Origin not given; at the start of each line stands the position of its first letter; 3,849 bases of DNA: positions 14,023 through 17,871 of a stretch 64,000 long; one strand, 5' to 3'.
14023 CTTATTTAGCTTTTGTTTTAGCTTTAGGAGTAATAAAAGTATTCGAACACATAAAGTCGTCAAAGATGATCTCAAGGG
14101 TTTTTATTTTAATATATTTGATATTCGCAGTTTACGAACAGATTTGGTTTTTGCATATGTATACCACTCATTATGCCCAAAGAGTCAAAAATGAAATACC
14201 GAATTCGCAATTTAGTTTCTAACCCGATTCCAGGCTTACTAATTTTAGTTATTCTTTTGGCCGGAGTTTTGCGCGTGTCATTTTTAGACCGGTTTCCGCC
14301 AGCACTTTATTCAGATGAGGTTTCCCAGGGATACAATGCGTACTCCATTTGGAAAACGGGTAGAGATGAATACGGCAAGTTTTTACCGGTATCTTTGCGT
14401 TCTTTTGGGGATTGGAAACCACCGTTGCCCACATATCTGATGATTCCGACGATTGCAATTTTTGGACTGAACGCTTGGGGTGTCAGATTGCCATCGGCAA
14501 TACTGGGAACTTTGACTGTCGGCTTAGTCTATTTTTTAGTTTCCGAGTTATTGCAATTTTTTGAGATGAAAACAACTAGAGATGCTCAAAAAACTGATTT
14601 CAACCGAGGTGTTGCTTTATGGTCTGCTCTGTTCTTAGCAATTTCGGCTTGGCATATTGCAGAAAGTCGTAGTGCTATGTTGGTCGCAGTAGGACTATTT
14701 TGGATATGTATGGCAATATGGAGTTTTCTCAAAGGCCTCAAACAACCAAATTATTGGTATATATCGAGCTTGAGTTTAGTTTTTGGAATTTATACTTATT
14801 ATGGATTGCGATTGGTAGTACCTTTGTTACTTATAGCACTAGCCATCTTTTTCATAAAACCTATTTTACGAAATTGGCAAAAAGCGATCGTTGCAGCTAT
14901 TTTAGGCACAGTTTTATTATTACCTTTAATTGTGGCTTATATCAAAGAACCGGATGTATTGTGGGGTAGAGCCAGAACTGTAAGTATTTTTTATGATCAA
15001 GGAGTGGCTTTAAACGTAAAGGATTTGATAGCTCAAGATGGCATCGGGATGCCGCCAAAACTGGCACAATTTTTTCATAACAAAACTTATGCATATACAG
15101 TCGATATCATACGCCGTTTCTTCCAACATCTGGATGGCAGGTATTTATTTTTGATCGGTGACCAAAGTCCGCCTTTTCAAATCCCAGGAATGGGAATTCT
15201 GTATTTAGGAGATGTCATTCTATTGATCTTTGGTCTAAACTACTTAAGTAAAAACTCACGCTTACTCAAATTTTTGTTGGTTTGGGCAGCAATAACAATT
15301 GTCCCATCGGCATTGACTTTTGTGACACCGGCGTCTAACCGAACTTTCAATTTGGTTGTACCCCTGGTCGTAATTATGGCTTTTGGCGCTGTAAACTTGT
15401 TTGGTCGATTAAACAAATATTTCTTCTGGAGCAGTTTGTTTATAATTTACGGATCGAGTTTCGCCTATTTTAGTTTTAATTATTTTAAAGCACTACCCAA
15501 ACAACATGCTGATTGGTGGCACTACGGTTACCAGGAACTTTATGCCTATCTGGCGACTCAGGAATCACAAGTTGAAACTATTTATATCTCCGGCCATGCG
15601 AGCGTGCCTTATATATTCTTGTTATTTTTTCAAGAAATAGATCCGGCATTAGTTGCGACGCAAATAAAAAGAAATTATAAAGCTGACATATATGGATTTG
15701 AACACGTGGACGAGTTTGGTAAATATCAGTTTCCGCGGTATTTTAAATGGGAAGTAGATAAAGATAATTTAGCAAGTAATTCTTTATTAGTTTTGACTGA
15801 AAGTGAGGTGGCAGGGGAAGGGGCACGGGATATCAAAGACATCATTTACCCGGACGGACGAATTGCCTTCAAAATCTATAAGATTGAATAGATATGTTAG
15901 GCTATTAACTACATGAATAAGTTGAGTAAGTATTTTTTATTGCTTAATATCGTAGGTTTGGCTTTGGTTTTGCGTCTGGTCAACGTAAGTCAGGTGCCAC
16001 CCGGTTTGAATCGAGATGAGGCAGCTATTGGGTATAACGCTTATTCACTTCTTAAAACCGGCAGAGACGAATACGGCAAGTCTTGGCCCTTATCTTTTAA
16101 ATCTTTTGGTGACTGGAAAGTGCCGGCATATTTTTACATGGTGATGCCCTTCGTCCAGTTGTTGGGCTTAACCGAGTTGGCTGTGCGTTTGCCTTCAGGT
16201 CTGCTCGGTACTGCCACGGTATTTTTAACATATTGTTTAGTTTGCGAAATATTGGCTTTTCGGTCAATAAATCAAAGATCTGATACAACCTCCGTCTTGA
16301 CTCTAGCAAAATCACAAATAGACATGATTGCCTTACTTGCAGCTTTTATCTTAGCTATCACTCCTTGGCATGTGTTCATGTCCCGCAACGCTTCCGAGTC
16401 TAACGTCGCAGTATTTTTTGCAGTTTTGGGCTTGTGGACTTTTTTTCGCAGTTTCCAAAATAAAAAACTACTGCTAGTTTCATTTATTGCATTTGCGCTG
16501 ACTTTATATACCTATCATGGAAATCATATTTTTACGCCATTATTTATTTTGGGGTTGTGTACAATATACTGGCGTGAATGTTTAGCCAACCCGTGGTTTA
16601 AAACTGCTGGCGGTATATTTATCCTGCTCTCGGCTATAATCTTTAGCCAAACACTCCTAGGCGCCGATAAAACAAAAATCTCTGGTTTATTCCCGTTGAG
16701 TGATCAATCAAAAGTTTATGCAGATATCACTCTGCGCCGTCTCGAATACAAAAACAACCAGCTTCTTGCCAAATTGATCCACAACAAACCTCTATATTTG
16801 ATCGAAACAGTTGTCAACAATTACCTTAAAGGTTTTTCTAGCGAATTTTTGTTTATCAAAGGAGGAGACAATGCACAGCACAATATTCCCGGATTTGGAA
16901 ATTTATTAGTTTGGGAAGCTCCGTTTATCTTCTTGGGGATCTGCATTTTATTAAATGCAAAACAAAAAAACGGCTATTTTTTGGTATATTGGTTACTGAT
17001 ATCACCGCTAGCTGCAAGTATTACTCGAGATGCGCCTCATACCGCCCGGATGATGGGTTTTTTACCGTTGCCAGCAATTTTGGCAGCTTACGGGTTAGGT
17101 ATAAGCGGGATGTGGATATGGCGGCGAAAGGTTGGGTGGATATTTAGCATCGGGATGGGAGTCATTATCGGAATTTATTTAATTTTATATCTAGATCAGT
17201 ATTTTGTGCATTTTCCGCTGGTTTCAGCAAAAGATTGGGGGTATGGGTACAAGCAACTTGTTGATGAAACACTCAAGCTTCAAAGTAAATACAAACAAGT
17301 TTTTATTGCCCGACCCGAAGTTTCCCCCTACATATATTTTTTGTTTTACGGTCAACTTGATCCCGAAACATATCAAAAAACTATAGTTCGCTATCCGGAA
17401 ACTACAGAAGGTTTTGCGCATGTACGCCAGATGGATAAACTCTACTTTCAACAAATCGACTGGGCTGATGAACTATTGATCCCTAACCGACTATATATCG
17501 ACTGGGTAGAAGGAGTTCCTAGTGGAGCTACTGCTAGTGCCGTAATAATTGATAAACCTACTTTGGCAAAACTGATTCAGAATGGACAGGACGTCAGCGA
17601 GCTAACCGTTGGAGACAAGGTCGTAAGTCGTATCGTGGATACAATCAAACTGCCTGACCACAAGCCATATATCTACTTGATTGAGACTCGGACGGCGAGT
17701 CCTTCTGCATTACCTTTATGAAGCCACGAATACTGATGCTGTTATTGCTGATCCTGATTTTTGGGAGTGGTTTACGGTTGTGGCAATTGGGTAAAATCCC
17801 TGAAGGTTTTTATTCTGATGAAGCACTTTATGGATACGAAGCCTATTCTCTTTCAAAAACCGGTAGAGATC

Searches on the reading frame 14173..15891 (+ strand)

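Call 78: search_protein_families(library=pfam, proteins=[window:14173-15891:+], max_evalue=0.001)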
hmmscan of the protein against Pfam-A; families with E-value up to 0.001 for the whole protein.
window:14173-15891:+ (572 aa): 2 families
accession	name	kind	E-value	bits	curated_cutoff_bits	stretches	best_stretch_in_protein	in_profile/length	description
PF13231.12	PMT_2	-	6.6e-08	33.4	26.1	1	82-127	2-47/160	Dolichyl-phosphate-mannose-protein mannosyltransferase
PF02366.24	PMT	-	0.00028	21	22.7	1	86-252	66-230/245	Dolichyl-phosphate-mannose-protein mannosyltransferase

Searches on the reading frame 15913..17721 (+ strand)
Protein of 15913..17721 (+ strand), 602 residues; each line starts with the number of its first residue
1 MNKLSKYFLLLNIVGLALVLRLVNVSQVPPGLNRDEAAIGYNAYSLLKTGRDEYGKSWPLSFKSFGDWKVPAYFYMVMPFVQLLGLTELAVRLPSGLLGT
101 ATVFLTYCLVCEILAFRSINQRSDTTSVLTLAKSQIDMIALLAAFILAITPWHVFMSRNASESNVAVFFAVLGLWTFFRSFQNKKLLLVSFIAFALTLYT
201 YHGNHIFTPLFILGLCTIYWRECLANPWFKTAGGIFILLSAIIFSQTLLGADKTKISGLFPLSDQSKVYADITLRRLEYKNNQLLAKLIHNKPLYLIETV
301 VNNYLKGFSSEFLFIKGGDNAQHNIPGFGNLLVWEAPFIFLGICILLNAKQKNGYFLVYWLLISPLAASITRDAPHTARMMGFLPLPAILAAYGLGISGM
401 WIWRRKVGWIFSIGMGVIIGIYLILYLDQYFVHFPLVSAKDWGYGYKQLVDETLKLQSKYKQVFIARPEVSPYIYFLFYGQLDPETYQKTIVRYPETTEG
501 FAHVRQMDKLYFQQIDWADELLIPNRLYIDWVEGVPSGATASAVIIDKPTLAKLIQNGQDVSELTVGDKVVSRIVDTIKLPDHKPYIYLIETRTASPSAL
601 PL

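Call 78: search_protein_families(library=pfam, proteins=[window:15913-17721:+], max_evalue=0.001)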
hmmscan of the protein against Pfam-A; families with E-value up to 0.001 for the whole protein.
window:15913-17721:+ (602 aa): 1 family
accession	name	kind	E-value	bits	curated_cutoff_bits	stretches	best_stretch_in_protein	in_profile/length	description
PF13231.12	PMT_2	-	6.1e-06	27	26.1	1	137-239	48-152/160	Dolichyl-phosphate-mannose-protein mannosyltransferase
